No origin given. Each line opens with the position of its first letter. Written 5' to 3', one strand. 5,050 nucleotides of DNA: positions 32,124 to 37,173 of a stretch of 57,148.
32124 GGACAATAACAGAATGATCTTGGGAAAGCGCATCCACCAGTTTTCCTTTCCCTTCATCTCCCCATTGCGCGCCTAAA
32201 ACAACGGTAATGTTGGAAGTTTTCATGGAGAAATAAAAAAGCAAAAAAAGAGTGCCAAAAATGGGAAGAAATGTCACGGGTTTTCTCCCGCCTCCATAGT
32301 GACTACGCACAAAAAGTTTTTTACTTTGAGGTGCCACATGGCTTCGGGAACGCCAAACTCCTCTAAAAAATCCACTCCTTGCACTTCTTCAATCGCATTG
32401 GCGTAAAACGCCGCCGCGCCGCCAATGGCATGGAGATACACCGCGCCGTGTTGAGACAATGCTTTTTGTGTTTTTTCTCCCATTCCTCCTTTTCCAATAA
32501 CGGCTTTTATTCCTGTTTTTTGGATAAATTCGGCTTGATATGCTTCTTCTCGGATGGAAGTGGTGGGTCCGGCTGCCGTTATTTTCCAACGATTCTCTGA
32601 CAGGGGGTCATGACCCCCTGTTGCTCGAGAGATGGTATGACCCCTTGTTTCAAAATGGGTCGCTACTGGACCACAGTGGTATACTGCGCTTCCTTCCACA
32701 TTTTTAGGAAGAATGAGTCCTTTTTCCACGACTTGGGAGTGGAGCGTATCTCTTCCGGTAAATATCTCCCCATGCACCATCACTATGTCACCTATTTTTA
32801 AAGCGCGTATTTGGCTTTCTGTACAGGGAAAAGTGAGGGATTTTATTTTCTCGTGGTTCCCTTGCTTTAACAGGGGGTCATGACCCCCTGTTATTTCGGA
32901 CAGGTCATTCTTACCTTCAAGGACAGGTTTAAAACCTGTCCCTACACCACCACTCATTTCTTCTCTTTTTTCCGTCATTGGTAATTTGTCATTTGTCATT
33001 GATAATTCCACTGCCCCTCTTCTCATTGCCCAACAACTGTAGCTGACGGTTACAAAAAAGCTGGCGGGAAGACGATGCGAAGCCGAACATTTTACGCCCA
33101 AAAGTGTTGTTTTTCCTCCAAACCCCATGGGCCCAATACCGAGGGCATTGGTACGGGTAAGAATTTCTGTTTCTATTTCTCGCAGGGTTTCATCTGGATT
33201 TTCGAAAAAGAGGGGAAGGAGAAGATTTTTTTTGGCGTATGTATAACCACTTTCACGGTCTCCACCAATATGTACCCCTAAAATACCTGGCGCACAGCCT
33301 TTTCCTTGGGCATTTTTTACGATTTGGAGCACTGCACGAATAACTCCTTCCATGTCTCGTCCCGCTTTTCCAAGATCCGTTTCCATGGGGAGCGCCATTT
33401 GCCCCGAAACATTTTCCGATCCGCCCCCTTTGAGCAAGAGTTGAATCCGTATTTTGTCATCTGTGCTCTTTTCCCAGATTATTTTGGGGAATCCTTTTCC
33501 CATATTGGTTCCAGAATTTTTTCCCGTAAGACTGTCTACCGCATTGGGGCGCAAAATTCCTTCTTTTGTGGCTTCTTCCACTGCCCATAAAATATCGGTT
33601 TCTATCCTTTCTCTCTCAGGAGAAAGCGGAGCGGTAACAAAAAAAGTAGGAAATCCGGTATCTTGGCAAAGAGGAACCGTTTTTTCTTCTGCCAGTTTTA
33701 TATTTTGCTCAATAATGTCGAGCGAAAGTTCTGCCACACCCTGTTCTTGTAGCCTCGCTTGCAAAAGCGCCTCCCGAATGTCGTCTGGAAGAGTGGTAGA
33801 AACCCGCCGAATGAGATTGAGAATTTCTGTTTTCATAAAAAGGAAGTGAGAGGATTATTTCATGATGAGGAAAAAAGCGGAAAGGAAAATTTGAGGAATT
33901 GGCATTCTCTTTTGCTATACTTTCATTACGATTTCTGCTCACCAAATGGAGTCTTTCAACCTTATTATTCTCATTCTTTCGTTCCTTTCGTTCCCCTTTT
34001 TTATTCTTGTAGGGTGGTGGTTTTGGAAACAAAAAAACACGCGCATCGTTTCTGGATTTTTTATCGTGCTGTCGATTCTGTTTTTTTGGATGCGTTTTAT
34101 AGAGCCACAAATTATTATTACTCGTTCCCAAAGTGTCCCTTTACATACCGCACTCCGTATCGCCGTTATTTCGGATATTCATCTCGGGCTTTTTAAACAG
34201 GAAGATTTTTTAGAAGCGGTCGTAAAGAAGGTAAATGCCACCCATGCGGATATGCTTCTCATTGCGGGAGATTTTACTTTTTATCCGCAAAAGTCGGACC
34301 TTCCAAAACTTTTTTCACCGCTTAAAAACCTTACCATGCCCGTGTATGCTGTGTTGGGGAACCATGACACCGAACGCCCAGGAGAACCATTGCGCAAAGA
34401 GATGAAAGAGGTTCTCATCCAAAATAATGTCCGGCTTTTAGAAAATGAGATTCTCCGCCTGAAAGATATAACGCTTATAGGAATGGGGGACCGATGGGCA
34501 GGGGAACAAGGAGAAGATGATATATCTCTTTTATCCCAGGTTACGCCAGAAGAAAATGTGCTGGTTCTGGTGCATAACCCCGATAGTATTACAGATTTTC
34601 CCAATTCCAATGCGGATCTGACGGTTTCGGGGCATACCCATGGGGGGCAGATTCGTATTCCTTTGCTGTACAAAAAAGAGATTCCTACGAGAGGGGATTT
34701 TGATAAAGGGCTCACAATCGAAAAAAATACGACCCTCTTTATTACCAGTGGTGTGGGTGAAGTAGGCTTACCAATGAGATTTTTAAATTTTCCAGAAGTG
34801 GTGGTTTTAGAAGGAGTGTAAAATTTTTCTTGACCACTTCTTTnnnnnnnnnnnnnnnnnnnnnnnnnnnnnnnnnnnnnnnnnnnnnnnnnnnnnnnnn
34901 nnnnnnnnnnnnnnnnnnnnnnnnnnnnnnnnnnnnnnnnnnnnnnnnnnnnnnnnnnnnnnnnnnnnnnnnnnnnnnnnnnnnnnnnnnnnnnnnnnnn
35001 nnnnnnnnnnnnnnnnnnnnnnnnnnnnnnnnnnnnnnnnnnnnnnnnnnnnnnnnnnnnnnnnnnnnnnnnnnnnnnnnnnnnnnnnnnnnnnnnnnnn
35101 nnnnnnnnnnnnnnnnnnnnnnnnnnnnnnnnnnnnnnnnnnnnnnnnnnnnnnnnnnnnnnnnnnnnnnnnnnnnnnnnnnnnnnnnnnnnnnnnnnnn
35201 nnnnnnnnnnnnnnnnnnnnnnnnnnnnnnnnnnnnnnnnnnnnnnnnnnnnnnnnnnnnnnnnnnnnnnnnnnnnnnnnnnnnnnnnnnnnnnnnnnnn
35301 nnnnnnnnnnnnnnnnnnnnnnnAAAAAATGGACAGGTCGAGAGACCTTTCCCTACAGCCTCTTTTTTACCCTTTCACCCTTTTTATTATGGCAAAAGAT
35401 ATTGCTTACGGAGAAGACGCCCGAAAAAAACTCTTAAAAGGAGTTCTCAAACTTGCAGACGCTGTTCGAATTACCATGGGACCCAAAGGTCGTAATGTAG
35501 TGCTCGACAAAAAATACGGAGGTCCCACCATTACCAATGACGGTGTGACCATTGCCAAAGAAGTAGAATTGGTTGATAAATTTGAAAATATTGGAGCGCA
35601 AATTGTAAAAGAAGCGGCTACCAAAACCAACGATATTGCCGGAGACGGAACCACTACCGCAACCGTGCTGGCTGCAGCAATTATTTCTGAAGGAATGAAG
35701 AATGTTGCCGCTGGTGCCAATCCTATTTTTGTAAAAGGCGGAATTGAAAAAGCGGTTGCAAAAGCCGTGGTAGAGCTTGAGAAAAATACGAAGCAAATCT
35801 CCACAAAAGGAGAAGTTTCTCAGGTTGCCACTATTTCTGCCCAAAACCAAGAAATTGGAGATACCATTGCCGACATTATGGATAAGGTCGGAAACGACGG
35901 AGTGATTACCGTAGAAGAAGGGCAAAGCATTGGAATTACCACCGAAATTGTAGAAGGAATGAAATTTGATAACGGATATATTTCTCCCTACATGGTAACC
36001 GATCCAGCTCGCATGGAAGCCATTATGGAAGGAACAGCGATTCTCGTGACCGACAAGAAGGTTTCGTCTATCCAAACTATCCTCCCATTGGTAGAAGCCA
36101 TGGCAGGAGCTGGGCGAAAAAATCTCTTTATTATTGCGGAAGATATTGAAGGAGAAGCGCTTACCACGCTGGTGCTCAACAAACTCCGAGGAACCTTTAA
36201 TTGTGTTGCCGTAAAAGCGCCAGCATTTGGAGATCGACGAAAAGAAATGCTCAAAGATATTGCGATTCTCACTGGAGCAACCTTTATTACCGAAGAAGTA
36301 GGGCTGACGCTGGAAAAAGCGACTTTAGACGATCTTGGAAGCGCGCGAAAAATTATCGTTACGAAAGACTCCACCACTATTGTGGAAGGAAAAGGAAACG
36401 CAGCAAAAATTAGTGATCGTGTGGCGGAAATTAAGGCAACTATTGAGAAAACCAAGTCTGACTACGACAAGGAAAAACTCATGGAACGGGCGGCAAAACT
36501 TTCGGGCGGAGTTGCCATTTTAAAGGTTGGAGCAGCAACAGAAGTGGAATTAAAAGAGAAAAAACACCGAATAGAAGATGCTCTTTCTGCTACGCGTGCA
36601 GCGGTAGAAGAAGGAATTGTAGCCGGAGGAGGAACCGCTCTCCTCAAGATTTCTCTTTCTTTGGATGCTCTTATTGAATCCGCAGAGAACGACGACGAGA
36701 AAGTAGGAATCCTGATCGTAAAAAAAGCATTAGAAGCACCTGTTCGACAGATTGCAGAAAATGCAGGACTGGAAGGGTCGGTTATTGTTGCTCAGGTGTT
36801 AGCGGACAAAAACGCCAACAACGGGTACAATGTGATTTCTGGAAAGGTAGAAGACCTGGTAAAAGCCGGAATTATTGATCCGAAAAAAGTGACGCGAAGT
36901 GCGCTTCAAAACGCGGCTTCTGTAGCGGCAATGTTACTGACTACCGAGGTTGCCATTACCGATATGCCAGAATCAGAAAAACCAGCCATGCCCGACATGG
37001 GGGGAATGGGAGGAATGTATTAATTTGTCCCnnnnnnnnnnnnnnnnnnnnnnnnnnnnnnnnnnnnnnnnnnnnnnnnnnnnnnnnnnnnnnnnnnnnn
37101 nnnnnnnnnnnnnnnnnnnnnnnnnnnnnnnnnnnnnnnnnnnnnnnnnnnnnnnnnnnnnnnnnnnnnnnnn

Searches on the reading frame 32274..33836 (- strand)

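Call 62: search_protein_families(library=pfam, proteins=[window:32274-33836:-], max_evalue=0.0001)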
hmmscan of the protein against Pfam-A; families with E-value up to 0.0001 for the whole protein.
window:32274-33836:- (520 aa): 2 families
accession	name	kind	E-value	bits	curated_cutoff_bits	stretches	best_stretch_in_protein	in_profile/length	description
PF05681.19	Fumerase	-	2.2e-69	234.3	25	1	5-276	4-269/270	Fumarate hydratase (Fumerase)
PF05683.17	Fumerase_C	-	1.1e-44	152.7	22.2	1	333-516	30-196/205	Fumarase C-terminus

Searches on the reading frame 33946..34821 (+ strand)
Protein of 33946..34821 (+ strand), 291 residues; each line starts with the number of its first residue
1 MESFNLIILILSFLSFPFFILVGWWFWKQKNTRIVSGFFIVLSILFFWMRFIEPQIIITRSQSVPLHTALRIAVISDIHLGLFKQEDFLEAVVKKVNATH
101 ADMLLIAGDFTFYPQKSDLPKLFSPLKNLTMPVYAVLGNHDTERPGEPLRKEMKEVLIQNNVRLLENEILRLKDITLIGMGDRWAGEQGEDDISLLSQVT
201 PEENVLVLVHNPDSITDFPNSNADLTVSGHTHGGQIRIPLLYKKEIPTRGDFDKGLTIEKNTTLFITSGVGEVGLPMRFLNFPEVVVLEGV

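Call 62: search_protein_families(library=pfam, proteins=[window:33946-34821:+], max_evalue=0.0001)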
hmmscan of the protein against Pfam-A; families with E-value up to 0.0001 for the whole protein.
window:33946-34821:+ (291 aa): 2 families
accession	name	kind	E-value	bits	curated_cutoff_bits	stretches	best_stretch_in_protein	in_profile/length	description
PF00149.33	Metallophos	-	1.4e-16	62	21.5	1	70-233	1-190/191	Calcineurin-like phosphoesterase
PF12850.12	Metallophos_2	-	4.4e-11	43.4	27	1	70-234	1-119/154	Calcineurin-like phosphoesterase superfamily domain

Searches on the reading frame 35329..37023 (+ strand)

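Call 62: search_protein_families(library=pfam, proteins=[window:35329-37023:+], max_evalue=0.0001)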
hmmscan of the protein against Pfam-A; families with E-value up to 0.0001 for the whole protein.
window:35329-37023:+ (564 aa): 1 family
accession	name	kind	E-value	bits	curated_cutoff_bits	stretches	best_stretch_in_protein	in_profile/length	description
PF00118.29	Cpn60_TCP1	-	3.8e-74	250.6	34.3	1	42-544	1-487/490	TCP-1/cpn60 chaperonin family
